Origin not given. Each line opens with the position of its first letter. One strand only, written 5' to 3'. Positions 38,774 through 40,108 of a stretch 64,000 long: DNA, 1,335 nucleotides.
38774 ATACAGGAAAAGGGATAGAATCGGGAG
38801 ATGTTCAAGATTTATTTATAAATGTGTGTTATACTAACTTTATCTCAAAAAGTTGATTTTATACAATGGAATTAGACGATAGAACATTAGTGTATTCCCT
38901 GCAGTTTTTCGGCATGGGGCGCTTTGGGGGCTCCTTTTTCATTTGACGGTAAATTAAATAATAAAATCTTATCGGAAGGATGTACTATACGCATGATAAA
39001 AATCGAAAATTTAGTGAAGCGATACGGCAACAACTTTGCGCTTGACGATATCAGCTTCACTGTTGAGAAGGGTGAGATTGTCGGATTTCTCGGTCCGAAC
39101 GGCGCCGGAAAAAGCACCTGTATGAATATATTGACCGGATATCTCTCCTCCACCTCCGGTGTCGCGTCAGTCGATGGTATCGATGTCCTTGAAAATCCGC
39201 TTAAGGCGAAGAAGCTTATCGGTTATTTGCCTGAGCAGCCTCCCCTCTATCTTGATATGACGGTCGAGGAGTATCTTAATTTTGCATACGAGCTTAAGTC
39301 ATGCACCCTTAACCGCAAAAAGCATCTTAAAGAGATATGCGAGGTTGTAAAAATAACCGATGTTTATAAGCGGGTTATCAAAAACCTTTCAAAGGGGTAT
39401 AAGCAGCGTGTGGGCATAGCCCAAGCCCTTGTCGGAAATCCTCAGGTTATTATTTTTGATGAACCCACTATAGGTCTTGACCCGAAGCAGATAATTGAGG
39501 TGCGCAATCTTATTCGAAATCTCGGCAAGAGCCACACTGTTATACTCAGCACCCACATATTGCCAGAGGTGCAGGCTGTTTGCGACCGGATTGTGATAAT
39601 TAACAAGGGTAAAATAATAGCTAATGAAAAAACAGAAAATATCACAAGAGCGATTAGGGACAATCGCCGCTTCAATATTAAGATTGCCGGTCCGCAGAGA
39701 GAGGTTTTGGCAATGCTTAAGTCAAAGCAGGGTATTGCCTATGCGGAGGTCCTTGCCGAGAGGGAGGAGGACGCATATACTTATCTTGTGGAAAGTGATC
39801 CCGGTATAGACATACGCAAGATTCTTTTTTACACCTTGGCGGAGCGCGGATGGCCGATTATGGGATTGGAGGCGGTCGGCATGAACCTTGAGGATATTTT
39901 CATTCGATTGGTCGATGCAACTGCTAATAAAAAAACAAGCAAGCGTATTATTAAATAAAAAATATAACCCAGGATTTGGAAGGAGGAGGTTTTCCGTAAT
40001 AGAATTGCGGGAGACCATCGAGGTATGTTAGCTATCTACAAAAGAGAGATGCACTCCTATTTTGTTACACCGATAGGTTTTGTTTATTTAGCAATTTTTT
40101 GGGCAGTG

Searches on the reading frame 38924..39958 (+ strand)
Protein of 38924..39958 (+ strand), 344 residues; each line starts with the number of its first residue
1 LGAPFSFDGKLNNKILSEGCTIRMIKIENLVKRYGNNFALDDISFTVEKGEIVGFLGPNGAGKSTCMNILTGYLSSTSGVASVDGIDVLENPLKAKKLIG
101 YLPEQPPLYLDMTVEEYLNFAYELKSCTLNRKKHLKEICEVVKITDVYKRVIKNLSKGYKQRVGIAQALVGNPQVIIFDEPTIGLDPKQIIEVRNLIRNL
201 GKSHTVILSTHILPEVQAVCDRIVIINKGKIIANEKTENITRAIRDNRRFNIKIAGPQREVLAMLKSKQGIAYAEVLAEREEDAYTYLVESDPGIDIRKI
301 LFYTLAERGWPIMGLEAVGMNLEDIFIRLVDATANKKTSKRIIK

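Call 74: search_protein_families(library=padloc, proteins=[window:38924-39958:+], max_evalue=1e-8)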
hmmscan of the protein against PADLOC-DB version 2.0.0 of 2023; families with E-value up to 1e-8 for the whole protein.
window:38924-39958:+ (344 aa): 4 families
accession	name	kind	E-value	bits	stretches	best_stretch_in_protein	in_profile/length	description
PDLC04135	mad3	-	6.6e-29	99.6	1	149-242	258-358/374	mads_3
PDLC04140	mad8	-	1.4e-10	39.2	1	39-216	16-237/314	mads_8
PDLC02980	AriA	-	8.8e-10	37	0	148-212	231-299/304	-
PDLC04175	HEC-01A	-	9.6e-09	32.7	0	172-214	268-310/363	-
